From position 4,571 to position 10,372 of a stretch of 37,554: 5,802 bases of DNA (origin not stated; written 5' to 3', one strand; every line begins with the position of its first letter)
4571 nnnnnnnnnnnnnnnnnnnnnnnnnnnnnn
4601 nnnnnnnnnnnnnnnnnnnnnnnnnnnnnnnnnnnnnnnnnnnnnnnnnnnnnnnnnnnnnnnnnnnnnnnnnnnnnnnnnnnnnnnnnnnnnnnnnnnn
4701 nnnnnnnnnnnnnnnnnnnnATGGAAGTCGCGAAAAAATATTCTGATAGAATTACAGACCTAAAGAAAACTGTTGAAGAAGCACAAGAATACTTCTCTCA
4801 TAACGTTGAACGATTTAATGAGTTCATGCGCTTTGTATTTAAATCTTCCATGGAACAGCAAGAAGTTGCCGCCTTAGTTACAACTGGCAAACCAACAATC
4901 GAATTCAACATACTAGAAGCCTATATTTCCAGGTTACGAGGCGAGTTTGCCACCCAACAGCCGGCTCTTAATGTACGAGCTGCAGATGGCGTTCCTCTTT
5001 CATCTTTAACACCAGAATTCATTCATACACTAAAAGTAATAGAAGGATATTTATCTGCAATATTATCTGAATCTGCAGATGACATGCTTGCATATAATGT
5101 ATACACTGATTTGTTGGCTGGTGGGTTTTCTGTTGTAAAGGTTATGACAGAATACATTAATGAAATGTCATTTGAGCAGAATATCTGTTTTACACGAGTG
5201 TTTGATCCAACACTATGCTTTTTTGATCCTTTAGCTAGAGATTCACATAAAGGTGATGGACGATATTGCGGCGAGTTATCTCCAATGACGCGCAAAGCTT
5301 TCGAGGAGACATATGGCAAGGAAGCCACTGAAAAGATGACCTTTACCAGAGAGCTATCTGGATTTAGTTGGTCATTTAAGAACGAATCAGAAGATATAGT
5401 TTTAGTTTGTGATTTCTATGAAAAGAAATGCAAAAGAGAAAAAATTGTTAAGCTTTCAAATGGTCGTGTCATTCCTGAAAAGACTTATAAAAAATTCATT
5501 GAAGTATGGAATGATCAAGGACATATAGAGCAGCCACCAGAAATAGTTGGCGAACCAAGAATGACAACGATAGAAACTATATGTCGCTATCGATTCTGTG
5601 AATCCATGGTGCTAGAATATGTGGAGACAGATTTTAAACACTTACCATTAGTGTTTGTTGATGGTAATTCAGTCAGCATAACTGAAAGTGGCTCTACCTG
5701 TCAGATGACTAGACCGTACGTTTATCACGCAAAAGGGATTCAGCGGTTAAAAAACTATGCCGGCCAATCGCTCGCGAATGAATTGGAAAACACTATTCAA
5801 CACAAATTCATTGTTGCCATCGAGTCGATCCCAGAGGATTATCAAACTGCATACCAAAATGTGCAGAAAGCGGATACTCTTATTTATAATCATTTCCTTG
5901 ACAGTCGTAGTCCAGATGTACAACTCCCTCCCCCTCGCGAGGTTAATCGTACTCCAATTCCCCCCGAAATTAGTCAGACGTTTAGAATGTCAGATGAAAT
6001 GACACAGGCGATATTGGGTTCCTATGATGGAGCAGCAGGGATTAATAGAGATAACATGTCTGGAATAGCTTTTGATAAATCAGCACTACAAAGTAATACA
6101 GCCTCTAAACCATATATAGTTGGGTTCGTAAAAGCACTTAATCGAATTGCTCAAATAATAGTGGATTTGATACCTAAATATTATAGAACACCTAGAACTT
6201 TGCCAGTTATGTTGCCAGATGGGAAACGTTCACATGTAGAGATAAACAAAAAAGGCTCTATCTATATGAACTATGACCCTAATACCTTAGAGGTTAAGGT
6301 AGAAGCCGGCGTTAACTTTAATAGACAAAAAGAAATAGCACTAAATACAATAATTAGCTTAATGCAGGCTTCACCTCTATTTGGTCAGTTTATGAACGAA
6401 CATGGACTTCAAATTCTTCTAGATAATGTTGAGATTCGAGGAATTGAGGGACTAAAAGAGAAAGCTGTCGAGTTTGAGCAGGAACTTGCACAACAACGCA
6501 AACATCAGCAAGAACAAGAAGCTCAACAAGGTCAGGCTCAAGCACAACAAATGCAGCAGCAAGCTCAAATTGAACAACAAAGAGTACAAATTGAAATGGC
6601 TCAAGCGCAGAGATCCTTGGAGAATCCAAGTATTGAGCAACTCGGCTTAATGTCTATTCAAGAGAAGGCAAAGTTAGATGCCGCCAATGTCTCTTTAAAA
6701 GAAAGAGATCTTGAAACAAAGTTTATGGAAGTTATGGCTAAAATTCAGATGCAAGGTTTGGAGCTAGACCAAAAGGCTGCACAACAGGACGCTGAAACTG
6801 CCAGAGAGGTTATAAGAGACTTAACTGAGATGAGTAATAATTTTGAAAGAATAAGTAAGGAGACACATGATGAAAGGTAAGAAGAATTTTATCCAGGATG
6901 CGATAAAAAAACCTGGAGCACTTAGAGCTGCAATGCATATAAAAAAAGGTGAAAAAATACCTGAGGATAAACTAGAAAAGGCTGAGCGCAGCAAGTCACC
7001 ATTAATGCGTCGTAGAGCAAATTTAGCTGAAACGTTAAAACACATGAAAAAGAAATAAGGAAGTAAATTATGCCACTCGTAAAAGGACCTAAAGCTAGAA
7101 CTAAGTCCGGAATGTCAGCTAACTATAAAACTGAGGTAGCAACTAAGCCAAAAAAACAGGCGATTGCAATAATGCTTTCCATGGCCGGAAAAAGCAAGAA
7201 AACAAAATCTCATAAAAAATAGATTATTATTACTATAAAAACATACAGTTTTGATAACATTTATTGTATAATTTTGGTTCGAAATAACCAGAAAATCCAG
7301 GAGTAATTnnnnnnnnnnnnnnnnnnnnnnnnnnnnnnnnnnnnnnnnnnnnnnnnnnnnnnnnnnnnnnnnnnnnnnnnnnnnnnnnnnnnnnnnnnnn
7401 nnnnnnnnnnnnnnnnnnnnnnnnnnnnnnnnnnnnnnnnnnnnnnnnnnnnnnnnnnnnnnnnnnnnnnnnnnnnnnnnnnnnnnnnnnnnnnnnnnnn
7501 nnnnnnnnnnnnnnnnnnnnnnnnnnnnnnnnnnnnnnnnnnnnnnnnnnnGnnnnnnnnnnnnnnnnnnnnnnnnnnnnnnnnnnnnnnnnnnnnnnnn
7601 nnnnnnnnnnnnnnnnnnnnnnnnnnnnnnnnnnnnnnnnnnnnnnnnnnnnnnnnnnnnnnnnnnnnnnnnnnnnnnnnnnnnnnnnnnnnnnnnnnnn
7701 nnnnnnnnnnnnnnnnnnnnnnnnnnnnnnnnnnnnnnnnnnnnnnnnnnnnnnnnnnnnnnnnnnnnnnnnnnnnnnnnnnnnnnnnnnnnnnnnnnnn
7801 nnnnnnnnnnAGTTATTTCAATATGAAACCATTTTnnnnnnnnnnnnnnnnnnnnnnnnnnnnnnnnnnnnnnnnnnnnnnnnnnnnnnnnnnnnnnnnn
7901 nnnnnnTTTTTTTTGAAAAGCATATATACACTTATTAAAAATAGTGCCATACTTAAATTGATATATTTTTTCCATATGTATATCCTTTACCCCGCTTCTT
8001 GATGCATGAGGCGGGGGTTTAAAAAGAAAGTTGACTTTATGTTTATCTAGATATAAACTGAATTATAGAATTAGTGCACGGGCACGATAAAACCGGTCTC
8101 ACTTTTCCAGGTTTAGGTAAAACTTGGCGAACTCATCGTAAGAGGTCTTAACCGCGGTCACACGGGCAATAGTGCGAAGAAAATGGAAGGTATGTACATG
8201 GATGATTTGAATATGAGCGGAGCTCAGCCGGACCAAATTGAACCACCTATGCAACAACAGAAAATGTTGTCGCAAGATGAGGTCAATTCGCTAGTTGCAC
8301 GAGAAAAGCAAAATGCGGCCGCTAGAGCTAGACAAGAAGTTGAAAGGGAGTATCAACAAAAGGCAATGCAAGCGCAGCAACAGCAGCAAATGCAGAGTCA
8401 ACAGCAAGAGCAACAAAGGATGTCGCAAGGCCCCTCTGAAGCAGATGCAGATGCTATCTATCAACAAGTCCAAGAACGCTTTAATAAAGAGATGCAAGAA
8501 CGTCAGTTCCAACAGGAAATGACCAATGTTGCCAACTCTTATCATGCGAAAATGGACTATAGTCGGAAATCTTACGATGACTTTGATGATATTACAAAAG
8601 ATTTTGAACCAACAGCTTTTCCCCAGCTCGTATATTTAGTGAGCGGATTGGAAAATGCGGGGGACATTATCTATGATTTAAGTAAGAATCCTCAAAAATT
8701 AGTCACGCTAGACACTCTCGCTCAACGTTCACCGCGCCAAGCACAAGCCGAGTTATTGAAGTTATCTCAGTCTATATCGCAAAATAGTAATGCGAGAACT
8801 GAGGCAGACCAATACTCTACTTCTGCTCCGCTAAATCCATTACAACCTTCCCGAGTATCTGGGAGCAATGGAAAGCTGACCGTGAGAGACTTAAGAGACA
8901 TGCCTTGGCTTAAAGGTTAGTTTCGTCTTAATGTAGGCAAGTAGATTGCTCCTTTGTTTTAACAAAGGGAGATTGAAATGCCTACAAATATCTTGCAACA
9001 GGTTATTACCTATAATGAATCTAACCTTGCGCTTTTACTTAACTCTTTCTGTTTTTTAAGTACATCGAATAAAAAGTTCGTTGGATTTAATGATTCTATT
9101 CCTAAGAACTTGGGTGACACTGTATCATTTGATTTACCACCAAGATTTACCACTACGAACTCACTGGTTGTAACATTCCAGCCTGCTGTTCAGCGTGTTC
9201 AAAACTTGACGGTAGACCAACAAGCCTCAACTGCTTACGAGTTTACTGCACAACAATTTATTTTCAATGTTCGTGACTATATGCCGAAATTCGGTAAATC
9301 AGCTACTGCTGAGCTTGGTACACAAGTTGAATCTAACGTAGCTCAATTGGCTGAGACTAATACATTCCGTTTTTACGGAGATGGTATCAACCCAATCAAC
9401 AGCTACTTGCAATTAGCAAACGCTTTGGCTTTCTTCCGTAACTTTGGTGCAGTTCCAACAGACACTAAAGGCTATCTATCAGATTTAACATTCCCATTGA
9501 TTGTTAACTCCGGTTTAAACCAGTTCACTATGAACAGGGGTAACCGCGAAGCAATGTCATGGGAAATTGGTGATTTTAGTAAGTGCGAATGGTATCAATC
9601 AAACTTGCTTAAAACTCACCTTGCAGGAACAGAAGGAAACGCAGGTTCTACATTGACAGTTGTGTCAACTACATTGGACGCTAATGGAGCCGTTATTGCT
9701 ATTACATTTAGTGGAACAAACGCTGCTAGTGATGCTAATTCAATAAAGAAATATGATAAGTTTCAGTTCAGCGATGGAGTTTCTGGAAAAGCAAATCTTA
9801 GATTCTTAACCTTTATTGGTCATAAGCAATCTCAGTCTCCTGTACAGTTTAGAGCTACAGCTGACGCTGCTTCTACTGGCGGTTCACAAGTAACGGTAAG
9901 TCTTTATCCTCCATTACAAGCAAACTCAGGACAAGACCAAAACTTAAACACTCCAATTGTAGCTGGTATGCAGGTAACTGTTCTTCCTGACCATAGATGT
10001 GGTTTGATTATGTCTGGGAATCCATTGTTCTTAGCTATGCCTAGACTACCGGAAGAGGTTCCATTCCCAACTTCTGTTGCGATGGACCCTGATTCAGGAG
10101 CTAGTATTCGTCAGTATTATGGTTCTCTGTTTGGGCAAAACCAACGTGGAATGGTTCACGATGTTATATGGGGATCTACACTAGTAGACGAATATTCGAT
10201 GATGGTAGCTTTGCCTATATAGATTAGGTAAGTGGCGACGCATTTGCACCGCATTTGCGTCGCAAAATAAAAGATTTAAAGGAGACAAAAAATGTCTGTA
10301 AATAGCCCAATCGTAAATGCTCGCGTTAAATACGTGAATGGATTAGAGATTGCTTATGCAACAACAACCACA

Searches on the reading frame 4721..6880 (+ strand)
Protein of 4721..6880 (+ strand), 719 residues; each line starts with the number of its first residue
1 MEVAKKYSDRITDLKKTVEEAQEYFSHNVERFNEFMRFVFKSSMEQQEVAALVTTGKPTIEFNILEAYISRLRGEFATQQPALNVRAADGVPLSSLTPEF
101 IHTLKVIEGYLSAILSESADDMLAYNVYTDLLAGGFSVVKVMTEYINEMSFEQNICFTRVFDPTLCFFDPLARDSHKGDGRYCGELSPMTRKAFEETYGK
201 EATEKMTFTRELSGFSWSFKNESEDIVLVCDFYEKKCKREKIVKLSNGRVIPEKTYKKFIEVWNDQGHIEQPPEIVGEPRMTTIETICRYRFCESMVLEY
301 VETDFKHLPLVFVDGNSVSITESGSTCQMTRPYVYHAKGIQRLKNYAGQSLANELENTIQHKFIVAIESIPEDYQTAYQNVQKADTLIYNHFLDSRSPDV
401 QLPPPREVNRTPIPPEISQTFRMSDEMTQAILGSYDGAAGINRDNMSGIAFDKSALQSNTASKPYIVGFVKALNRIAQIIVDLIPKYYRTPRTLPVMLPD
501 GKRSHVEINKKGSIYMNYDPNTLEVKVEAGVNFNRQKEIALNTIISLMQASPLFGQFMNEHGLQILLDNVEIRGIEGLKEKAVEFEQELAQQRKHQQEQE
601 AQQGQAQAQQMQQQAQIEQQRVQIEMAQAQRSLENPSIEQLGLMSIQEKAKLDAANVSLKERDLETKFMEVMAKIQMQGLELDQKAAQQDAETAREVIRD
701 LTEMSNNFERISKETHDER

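Call 8: search_protein_families(library=phrogs, proteins=[window:4721-6880:+], max_evalue=0.001)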
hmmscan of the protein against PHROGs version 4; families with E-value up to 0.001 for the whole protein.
window:4721-6880:+ (719 aa): 3 families
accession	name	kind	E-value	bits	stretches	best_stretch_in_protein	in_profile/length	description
phrog_156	-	head and packaging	6.6e-71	240.6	1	4-692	5-667/681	portal protein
phrog_14911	-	unknown function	4.2e-13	50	1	37-383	33-368/404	-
phrog_1216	-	head and packaging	4.2e-06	26.6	1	523-698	539-686/714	portal protein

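Call 10: search_dna_similar(query=window:4721-6880:+, collection=phages, mode=protein, max_rows=15)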
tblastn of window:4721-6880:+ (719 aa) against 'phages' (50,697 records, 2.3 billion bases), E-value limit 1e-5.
Records with a match: 83; places in all: 83; records where one place covers at least 80% of the query: 3.
Best place of each record, by identity: <60% 83.
By first word of the organism name: Vibrio 19; Bacteriophage 15; Escherichia 12; Caudoviricetes 6; Xylella 3; Hamiltonella 3; Sodalis 3; Enterobacteria 3; Shewanella 2; Pseudomonas 2; and 12 more.
By host as written in the record: - 18; Vibrio crassostreae 10; Candidatus Hamiltonella defensa 5; Escherichia coli 5; Vibrio vulnificus 2; Xylella fastidiosa 2; Vibrio cyclitrophicus 2; Shewanella inventionis KX27 2; and 30 more.
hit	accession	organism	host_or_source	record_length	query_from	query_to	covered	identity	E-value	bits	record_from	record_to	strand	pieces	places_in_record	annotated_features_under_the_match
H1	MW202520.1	Caudoviricetes sp.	Manatee Spring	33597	7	581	80%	22.0%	8e-25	117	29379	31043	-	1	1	phage P22 like portal protein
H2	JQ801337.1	Vibrio phage VvAW1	Vibrio vulnificus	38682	11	581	79%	21.9%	3e-28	128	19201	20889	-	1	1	hypothetical protein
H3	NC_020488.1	Vibrio phage VvAW1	Vibrio vulnificus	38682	11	581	79%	21.9%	3e-28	128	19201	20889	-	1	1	portal protein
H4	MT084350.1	Xylella phage Xfas53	Xylella fastidiosa subsp. multiplex ...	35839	5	501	69%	25.1%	5e-24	114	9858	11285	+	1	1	portal protein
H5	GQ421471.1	Xylella phage Xfas53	Xylella fastidiosa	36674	5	501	69%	25.1%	6e-24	114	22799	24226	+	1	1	portal protein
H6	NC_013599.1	Xylella phage Xfas53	Xylella fastidiosa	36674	5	501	69%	25.1%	6e-24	114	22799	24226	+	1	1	portal protein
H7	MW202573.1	Caudoviricetes sp.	Manatee Spring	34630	11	560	76%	22.3%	2e-27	125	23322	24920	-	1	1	phage P22 like portal protein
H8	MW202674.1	Caudoviricetes sp.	Manatee Spring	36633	7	581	80%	21.3%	1e-19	100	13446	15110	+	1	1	phage P22 like portal protein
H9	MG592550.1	Vibrio phage 1.184.A._10N.286.49.A5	Vibrio cyclitrophicus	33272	5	581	80%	21.1%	5e-18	95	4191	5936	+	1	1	portal protein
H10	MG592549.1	Vibrio phage 1.183.O._10N.286.48.B7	Vibrio sp.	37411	3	581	81%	20.9%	1e-19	100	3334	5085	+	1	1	portal protein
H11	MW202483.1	Caudoviricetes sp.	Manatee Spring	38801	8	564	77%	21.6%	1e-14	84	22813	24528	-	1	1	phage P22 like portal protein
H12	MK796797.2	Shewanella phage X14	Shewanella inventionis KX27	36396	3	571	79%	21.1%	4e-20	102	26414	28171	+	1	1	portal protein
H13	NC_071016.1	Shewanella phage X14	Shewanella inventionis KX27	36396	3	571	79%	21.1%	4e-20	102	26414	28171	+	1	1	portal protein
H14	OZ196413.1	Vibrio phage D478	Seawater and oysters mix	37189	3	571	79%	21.0%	4e-20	102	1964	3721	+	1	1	portal protein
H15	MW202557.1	Caudoviricetes sp.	Manatee Spring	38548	56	552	69%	24.0%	3e-21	105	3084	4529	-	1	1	phage P22 like portal protein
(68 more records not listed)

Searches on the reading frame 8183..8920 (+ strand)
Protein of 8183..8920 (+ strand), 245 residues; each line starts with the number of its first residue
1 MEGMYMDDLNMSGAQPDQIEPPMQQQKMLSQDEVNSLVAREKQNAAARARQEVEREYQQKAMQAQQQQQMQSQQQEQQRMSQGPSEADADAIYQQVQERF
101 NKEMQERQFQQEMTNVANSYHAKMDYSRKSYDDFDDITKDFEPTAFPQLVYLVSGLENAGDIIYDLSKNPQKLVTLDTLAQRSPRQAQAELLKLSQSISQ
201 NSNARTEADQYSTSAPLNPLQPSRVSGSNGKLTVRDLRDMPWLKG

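Call 8: search_protein_families(library=phrogs, proteins=[window:8183-8920:+], max_evalue=0.001)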
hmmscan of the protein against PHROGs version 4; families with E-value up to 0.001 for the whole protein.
window:8183-8920:+ (245 aa): 1 family
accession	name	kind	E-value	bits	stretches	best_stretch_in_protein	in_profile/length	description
phrog_8865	-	head and packaging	1.4e-07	32.5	1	32-233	71-274/297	head scaffolding protein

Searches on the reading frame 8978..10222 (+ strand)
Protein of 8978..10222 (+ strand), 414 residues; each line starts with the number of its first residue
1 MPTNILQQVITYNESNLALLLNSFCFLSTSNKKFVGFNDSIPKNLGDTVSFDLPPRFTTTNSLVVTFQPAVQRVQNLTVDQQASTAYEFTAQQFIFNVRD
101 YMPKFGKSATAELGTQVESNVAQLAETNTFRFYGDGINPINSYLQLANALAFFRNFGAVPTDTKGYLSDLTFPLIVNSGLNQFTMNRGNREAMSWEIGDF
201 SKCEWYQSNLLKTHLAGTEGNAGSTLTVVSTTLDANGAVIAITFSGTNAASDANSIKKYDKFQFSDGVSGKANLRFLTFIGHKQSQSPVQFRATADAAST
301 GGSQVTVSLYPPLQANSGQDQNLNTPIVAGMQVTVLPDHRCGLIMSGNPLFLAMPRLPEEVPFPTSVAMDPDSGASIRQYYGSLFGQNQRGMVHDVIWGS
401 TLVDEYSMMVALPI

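Call 8: search_protein_families(library=phrogs, proteins=[window:8978-10222:+], max_evalue=0.001)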
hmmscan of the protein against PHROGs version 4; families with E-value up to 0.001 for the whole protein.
window:8978-10222:+ (414 aa): 1 family
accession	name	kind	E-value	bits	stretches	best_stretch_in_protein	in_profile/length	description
phrog_283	-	head and packaging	1.4e-18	68.4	1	44-404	40-374/385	major head protein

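Call 13: find_related_loci(query=window:8978-10222:+, collection=viral_contigs, flank=10000)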
Query window:8978-10222:+ (414 aa) in viral_contigs; peptide patterns used: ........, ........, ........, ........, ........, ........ (x = any residue, [..] = any of these).
32 stretches matched a pattern; 26 encode a relative of the query (tblastn E <= 1e-3); 23 distinct loci.
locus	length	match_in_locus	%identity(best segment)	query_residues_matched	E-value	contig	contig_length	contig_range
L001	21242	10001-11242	94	1-414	0e+0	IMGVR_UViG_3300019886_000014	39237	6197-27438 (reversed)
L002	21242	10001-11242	89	1-414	0e+0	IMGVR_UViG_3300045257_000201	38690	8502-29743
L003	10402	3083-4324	88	1-414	0e+0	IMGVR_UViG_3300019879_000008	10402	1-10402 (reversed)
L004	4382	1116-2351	83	2-413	0e+0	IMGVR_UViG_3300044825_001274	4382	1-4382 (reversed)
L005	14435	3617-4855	82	1-413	0e+0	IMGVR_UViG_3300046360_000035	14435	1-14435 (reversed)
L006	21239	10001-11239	82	1-413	0e+0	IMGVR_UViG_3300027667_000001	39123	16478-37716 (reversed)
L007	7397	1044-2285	77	1-414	0e+0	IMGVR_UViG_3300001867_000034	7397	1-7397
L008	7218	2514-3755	80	1-414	0e+0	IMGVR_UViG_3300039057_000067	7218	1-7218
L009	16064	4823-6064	98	1-414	0e+0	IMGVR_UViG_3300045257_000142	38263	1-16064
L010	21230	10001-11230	73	4-414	0e+0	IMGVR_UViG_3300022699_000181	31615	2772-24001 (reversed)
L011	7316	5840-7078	67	1-414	0e+0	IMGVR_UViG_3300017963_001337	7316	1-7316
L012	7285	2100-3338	67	1-414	0e+0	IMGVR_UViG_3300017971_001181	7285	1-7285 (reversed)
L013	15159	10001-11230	72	4-414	0e+0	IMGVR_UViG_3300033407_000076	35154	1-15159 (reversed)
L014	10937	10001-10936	91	1-312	0e+0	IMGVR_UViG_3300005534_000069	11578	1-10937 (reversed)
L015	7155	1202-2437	64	1-414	8e-179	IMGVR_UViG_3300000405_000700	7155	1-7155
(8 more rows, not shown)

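Call 26: find_related_loci(query=window:8978-10222:+, collection=genome_contigs, flank=10000)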
Query window:8978-10222:+ (414 aa) in genome_contigs; peptide patterns used: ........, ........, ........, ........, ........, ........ (x = any residue, [..] = any of these).
38 stretches matched a pattern, but none encodes a relative of the query by tblastn (E <= 1e-3).
